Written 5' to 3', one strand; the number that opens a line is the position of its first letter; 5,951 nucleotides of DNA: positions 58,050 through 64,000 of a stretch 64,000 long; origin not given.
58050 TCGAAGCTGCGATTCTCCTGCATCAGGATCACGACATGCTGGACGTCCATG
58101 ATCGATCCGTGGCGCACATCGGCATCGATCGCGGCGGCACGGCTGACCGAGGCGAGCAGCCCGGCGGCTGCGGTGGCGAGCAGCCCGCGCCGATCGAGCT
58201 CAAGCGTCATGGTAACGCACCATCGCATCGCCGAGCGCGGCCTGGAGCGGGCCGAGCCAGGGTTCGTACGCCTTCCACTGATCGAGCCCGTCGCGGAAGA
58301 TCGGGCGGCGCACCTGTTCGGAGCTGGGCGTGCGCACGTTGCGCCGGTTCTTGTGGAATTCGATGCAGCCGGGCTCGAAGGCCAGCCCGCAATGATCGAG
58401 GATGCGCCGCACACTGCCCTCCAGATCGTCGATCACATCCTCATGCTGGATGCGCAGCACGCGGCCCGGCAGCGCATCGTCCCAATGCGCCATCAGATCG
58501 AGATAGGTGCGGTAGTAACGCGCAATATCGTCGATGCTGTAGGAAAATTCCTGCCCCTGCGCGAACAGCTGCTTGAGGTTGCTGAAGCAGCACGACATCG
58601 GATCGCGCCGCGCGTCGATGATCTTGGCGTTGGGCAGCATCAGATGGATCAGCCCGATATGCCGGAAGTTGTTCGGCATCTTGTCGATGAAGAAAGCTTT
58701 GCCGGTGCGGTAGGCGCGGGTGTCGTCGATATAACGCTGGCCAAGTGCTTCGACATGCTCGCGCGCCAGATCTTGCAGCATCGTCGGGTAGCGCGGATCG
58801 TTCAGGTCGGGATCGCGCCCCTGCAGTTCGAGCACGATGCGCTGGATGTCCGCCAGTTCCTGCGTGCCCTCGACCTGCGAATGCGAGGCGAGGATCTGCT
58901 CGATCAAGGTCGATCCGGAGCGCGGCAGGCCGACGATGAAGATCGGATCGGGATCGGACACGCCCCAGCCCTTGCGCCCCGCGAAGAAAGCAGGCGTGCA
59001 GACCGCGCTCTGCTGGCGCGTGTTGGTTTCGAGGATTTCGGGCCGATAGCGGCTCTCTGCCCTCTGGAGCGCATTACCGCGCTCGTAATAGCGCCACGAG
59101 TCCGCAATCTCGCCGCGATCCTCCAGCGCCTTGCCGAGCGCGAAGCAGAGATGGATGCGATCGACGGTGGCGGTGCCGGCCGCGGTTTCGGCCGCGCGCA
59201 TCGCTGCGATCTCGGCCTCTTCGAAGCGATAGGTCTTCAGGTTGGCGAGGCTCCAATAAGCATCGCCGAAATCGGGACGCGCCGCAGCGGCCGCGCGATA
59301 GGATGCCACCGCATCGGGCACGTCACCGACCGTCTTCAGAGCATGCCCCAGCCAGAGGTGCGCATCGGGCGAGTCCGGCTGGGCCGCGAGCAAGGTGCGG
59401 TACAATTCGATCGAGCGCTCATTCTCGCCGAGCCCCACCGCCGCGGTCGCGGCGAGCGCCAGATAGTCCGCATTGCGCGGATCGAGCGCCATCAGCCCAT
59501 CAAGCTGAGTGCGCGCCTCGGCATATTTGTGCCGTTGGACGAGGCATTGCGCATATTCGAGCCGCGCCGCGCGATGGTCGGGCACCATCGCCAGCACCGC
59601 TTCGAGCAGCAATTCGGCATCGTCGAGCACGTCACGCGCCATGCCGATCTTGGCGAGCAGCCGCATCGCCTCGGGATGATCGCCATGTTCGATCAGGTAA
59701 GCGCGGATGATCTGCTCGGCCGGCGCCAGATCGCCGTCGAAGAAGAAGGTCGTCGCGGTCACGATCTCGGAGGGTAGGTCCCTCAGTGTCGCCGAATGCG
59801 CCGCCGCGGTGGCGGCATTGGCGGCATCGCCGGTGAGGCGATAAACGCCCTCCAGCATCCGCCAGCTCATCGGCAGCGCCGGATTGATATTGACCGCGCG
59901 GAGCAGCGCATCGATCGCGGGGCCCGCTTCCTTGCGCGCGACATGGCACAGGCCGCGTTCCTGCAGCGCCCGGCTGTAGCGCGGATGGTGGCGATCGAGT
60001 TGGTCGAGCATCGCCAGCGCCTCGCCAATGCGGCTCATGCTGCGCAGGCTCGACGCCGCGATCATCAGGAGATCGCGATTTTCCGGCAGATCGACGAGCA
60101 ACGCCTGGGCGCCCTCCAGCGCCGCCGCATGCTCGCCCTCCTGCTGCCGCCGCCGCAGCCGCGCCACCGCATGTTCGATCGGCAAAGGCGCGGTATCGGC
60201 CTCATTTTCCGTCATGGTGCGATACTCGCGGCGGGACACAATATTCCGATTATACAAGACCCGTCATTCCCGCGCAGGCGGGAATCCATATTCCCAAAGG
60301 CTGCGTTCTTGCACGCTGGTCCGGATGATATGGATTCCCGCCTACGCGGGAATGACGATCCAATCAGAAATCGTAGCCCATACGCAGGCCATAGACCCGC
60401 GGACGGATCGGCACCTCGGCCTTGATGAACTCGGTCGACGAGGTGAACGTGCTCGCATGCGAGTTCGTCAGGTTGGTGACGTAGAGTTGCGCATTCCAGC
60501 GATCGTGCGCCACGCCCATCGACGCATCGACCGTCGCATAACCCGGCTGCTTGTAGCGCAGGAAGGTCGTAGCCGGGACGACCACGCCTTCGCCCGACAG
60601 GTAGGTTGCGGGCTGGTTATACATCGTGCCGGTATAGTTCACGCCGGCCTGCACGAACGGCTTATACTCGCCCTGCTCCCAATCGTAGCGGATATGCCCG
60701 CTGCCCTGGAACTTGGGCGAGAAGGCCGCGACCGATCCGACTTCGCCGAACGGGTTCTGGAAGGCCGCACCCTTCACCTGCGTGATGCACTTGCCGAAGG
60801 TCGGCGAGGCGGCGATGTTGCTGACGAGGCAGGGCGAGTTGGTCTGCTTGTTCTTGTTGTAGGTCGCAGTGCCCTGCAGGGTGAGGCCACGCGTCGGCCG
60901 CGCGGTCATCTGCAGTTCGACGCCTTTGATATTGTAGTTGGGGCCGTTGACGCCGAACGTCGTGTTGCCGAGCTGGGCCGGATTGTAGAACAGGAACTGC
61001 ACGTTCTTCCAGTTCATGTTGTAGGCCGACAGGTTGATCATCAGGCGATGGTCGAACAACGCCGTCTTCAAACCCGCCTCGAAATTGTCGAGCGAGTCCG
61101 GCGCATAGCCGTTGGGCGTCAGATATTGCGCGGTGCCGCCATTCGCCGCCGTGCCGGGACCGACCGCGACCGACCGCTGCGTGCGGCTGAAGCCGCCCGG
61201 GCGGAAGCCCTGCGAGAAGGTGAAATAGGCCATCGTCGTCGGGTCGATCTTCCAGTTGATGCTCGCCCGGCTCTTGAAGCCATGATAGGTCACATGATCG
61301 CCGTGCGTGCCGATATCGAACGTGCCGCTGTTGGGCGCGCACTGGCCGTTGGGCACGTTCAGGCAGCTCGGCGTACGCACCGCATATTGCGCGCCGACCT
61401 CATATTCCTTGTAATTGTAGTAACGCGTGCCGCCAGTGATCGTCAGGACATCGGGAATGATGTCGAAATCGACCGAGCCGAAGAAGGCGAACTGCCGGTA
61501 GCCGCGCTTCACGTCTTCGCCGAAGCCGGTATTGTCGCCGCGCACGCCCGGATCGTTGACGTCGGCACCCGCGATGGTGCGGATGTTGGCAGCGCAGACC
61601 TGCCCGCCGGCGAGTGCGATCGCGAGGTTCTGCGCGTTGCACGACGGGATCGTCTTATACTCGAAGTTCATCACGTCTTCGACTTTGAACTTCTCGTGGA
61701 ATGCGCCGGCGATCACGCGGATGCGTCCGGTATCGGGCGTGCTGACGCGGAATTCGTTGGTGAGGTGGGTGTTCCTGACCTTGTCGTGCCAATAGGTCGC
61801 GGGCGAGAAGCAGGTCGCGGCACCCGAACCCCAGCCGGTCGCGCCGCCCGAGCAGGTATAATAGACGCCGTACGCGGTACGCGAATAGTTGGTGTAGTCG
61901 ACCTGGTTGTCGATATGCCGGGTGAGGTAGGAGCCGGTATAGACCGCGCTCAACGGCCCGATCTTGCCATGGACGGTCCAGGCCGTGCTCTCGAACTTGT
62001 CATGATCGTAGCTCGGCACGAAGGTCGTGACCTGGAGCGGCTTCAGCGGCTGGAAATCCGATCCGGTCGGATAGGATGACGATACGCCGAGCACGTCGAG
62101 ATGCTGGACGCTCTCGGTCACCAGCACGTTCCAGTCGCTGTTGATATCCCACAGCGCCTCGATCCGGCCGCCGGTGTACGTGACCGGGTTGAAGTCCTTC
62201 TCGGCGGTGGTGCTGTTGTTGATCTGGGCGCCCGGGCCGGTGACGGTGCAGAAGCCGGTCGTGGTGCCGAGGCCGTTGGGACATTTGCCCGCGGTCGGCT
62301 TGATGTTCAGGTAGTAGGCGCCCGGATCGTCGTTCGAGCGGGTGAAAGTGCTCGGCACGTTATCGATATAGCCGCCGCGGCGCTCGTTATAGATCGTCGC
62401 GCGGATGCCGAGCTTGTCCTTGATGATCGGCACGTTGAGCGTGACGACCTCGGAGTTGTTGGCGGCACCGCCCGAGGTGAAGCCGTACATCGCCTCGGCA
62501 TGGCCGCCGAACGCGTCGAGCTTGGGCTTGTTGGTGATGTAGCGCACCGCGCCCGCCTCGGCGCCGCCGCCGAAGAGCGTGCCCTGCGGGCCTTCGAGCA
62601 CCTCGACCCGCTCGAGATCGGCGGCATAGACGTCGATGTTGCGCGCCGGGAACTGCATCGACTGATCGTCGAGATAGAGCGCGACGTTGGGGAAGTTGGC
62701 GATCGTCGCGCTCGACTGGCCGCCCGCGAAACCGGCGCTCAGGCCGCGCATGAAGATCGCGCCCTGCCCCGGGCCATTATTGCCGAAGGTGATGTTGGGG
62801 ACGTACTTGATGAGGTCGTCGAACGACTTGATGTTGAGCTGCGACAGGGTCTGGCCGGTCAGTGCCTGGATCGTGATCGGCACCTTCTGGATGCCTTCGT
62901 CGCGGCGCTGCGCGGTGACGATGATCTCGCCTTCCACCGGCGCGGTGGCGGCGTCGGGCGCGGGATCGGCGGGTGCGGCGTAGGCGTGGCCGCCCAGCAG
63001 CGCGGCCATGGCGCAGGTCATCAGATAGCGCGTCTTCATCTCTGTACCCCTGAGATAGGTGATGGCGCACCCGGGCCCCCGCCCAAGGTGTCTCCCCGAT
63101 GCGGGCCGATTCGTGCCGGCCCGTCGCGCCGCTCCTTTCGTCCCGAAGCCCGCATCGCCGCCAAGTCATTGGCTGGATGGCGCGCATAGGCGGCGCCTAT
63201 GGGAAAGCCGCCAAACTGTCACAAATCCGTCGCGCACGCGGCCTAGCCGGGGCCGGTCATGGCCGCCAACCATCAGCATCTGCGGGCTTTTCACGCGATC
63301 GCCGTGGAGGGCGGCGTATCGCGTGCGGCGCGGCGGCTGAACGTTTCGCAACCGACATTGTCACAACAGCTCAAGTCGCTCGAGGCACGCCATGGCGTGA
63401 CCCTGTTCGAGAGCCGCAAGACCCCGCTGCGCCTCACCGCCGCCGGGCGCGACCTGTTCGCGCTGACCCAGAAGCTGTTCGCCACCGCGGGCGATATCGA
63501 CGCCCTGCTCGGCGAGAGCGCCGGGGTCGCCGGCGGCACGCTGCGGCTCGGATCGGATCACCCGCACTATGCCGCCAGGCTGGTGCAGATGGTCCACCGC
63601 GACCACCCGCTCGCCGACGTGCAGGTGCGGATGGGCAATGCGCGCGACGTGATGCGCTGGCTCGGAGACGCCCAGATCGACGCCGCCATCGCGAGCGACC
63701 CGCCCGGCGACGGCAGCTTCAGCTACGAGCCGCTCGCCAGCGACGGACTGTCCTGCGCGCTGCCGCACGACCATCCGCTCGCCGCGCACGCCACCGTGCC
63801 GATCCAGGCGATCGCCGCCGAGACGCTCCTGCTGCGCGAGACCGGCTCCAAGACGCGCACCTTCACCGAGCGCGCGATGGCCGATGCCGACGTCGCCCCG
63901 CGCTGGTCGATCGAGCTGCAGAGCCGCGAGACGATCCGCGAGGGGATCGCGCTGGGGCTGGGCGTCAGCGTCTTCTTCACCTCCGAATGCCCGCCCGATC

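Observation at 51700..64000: LysR-controlled locus combining a TonB receptor, a phospholipase C, an FAD amine oxidoreductase, PhnX, a DUF5690-like transporter and a fold-III PLP enzyme: candidate phosphonolipid/aminophosphonate scavenging pathway without phnW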

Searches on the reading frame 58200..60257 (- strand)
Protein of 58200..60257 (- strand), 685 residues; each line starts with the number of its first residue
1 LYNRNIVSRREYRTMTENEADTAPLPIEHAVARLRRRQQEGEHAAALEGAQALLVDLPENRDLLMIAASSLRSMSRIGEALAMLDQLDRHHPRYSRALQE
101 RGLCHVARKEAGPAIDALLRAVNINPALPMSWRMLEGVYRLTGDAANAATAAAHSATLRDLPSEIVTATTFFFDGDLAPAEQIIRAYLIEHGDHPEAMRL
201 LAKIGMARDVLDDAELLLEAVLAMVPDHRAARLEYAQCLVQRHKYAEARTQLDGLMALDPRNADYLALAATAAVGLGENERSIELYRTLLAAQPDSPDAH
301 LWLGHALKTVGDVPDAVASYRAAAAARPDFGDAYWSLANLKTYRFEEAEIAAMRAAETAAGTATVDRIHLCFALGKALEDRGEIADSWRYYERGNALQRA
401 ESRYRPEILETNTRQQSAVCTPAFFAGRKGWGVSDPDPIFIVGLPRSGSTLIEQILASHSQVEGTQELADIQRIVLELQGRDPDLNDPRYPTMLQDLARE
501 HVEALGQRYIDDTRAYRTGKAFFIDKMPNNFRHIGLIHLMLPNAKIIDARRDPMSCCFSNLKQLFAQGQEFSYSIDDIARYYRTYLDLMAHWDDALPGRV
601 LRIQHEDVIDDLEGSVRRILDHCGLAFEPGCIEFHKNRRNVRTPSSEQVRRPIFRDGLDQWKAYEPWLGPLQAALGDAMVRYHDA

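Call 6: search_protein_families(library=pfam, proteins=[window:58200-60257:-], max_evalue=0.001)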
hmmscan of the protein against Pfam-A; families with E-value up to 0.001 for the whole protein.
window:58200-60257:- (685 aa): 13 families
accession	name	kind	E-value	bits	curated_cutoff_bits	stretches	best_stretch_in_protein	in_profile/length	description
PF13469.12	Sulfotransfer_3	-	7.9e-52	177.1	27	1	438-629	1-216/216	Sulfotransferase family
PF14559.12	TPR_19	-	1.7e-19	70.3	25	2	211-270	7-66/68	Tetratricopeptide repeat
PF13432.12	TPR_16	-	1.9e-14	54.2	32.7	2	269-329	3-63/65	Tetratricopeptide repeat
PF13414.12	TPR_11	-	2.1e-13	50.2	26.8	1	276-310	7-41/42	TPR repeat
PF13428.12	TPR_14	-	3.7e-12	46.1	23.5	0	297-339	1-43/44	Tetratricopeptide repeat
PF23914.1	TPR_CcmH_CycH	-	4.3e-09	36.8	42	1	184-290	39-148/158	Cytochrome c-type biogenesis protein H TPR domain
PF00685.33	Sulfotransfer_1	-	4.9e-09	36.4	22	1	436-633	1-189/255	Sulfotransferase domain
PF12895.13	ANAPC3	-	5.9e-09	36.5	27.2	1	211-284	5-77/82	Anaphase-promoting complex, cyclosome, subunit 3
PF24575.1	TPR_Slam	-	4.7e-08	33.8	35.2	0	206-251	58-103/104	Surface lipoprotein assembly modifier, N-terminal TPR repeats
PF13431.12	TPR_17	-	1.7e-07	31.4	24.4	0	285-317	1-33/34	Tetratricopeptide repeat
PF07719.23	TPR_2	-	3.8e-06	27.1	27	0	297-329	1-33/34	Tetratricopeptide repeat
PF13181.12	TPR_8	-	4.5e-05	23.7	25.7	0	298-329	2-33/34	Tetratricopeptide repeat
PF00515.34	TPR_1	-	0.00065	19.9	27.8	0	297-330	1-34/34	Tetratricopeptide repeat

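Call 7: search_protein_families(library=ncbifam, proteins=[window:58200-60257:-], max_evalue=0.001)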
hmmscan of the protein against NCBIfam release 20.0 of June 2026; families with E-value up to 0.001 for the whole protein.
window:58200-60257:- (685 aa): 13 families
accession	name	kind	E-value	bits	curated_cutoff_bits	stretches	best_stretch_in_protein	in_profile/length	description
TIGR02917.1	PEP_TPR_lipo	equivalog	2.8e-21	75.1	312.2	1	40-345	342-649/899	XrtA/PEP-CTERM system TPR-repeat protein PrsT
NF040959.1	MamA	equivalog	1.3e-10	41.1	200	2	274-404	48-175/204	magnetosome protein MamA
NF052415.1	T3SS_chap_SctY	equivalog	1.8e-10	41.3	70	2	194-290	5-104/106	type III secretion apparatus assembly chaperone SctY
TIGR02521.1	type_IV_pilW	equivalog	6.9e-10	38.9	154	1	230-396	32-197/234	type IV pilus biogenesis/stability protein PilW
TIGR02552.1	LcrH_SycD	equivalog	2.3e-09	37.1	104.8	1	234-325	23-114/136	SycD/LcrH family type III secretion system chaperone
NF033920.0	C39_PA2778_fam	equivalog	2.5e-07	30.4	150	0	267-357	160-252/255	PA2778 family cysteine peptidase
NF052400.1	M48_BAM_BepA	equivalog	2.5e-07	29.8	570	1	230-366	306-443/483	beta-barrel assembly-enhancing protease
TIGR03939.1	PGA_TPR_OMP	equivalog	9e-07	27.5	366.65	0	173-262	407-496/800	poly-beta-1,6 N-acetyl-D-glucosamine export porin PgaA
NF033762.1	social_mot_Tgl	equivalog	3.8e-06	26.4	225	0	280-342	48-111/252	social motility TPR repeat lipoprotein Tgl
TIGR02795.1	tol_pal_ybgF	equivalog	3.5e-05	24.4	90.1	0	293-329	35-71/119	tol-pal system protein YbgF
NF033758.1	gliding_GltE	equivalog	0.00012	21.2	225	0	285-335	278-328/411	adventurous gliding motility TPR repeat lipoprotein GltE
NF008520.0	PRK11447.1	equivalog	0.00014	19.8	858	1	181-297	593-705/1157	cellulose synthase complex outer membrane protein BcsC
TIGR00540.1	TPR_hemY_coli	hypoth_equivalog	0.00022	20.1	142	0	215-290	137-213/385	heme biosynthesis-associated TPR protein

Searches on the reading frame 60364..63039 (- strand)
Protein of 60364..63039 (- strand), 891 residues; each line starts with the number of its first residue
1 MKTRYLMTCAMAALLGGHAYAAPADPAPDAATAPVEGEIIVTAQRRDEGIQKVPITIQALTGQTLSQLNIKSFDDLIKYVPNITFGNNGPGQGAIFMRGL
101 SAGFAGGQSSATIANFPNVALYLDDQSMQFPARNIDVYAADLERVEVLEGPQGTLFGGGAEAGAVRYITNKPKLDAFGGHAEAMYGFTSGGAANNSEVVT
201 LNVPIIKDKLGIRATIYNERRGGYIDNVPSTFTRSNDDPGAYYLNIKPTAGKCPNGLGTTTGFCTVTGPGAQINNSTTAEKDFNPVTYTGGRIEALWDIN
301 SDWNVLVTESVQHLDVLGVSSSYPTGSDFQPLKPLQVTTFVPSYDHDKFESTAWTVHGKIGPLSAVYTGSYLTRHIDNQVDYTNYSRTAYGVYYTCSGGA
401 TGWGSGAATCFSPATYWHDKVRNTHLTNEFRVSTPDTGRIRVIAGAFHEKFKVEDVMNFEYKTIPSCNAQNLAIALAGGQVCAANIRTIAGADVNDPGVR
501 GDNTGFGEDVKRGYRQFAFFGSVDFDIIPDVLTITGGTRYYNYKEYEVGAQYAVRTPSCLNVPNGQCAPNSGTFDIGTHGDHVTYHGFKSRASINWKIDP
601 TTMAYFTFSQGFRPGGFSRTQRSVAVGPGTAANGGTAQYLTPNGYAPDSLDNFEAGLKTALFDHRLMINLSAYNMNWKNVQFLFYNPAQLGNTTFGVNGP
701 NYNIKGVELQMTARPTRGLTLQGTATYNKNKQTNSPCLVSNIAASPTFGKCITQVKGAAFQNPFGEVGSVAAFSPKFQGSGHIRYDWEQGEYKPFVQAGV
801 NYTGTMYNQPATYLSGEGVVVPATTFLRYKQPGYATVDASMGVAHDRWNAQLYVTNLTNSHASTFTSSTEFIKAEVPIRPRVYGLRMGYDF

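Call 6: search_protein_families(library=pfam, proteins=[window:60364-63039:-], max_evalue=0.001)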
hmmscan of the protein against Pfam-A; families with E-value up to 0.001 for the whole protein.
window:60364-63039:- (891 aa): 2 families
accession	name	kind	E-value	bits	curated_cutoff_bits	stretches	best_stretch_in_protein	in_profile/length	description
PF00593.30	TonB_dep_Rec_b-barrel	-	1.6e-28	101.2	27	1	352-857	32-436/436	TonB dependent receptor-like, beta-barrel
PF07715.20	Plug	-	1.1e-15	58.5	23.9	1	51-164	3-107/107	TonB-dependent Receptor Plug Domain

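Call 7: search_protein_families(library=ncbifam, proteins=[window:60364-63039:-], max_evalue=0.001)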
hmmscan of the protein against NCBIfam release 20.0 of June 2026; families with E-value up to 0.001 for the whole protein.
window:60364-63039:- (891 aa): 16 families
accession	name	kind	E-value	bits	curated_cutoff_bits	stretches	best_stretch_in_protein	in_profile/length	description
TIGR01783.1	TonB-siderophor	subfamily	2.7e-31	108.9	223.5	3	53-227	2-161/649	TonB-dependent siderophore receptor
TIGR01785.1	TonB-hemin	subfamily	1.7e-20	73.1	316.85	2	515-782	364-581/677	TonB-dependent heme/hemoglobin receptor family protein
NF007465.0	PRK10044.1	equivalog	1.7e-12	46.3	803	1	40-175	66-192/726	ferrichrome porin FhuA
TIGR01786.1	TonB-hemlactrns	subfamily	2e-10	39.7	323.75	1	507-740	383-598/719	TonB-dependent hemoglobin/transferrin/lactoferrin family receptor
NF010651.0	PRK14050.1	equivalog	2.7e-10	39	884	1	28-175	51-191/730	TonB-dependent siderophore receptor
NF007478.2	PRK10064.1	equivalog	3.4e-09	35.5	745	1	28-214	22-203/663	catecholate siderophore receptor CirA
NF053590.1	TonB_dep_TOL0244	equivalog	4.8e-08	32.1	645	0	136-183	106-152/604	TOL_0244 family TonB-dependent receptor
NF010010.0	PRK13483.1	equivalog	1.1e-07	30.2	927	1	30-218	27-212/660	ligand-gated channel protein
TIGR04056.1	OMP_RagA_SusC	subfamily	8.4e-07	27.7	368.25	1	629-740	637-752/981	SusC/RagA family TonB-linked outer membrane protein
NF010038.0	PRK13513.1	equivalog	1.2e-05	24.1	942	1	17-221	16-217/659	ligand-gated channel protein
NF010650.0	PRK14049.1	equivalog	1.2e-05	23.8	904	0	642-734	518-610/729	ferrioxamine B receptor precursor protein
NF052649.1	TonRcptRhtA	equivalog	1.8e-05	23.1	1100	1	135-196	133-191/744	TonB-dependent siderophore receptor RhtA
TIGR01779.1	TonB-B12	equivalog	2.1e-05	23.3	599.7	1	31-174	23-158/614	TonB-dependent vitamin B12 receptor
NF010011.0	PRK13484.1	equivalog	3.1e-05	22.4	1197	1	31-213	25-204/682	IreA family TonB-dependent siderophore receptor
NF050067.1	TonBEntbctnRecCfrA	equivalog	0.00075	17.9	1200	0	141-216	129-205/698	TonB-dependent ferric enterobactin receptor CfrA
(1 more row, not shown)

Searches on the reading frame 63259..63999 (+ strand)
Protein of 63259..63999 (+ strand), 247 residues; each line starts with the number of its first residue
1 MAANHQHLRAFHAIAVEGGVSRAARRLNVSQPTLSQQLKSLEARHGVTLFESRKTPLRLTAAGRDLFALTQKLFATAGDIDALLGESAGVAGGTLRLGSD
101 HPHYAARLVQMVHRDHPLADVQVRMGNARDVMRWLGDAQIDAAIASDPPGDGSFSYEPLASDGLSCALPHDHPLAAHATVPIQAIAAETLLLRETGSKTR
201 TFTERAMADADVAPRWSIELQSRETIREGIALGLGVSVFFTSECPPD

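Call 6: search_protein_families(library=pfam, proteins=[window:63259-63999:+], max_evalue=0.001)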
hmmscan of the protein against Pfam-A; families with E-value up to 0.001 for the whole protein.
window:63259-63999:+ (247 aa): 2 families
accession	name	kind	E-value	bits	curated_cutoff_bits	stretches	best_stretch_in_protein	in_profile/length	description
PF03466.25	LysR_substrate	-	4.6e-30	105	28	1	91-238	4-154/209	LysR substrate binding domain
PF00126.33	HTH_1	-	1.3e-20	73.5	26.6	1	6-64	2-60/60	Bacterial regulatory helix-turn-helix protein, lysR family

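Call 7: search_protein_families(library=ncbifam, proteins=[window:63259-63999:+], max_evalue=0.001)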
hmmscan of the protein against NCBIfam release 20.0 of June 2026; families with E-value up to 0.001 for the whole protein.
window:63259-63999:+ (247 aa): 48 families (the best 25 are shown)
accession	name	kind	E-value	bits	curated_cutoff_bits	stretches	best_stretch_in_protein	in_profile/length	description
TIGR03339.1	phn_lysR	subfamily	1.1e-68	231.6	341.1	1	8-245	2-239/279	aminoethylphosphonate catabolism associated LysR family transcriptional regulator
NF045990.1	TransRegCbbRRhodb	equivalog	3.8e-35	121.4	450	1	6-238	9-246/304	LysR family regulator CbbR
NF040786.1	LysR_Sec_metab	equivalog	3.8e-32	111.5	250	1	4-238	2-244/298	selenium metabolism-associated LysR family transcriptional regulator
NF008416.0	PRK11242.1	equivalog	8.3e-25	87.7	277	1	6-226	4-228/300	transcriptional regulator CynR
TIGR02424.1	TF_pcaQ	equivalog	1.7e-23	83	303.8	1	6-219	6-225/300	pca operon transcription factor PcaQ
NF047520.1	trans_act_CidR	equivalog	5.3e-22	78.3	415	1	6-239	4-240/292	cidABC operon transcriptional activator CidR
NF040889.1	trans_reg_YeiE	equivalog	8.3e-22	77.7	480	1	6-238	6-236/288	DNA-binding transcriptional regulator YeiE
NF053705.1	TransRegGltCGpos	equivalog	1.2e-21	77.2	350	1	6-239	4-241/300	glutamate biosynthesis transcriptional regulator GltC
NF045775.1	acetoin_reg_AlsR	exception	2.1e-21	76.7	430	1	6-239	4-242/290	acetoin biosynthesis transcriptional regulator AlsR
NF008095.0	PRK10837.1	subfamily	5.5e-20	71.8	281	1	6-238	6-236/290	LysR family transcriptional regulator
NF007439.0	PRK09986.1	equivalog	7e-20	71.6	290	1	6-239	10-249/296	LysR family transcriptional regulator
NF047711.1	PutUtilRegPtrR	equivalog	9.5e-18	64.3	400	1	6-239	4-234/283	putrescine utilization regulator PtrR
NF008239.0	PRK11013.1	equivalog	1.9e-17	63.3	288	1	2-238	3-242/309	LysR family transcriptional regulator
NF009326.0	PRK12681.1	equivalog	3.1e-16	59.7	436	1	19-239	18-243/324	HTH-type transcriptional regulator CysB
NF008361.0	PRK11151.1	equivalog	6.3e-16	58.5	329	1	13-239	11-240/305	DNA-binding transcriptional regulator OxyR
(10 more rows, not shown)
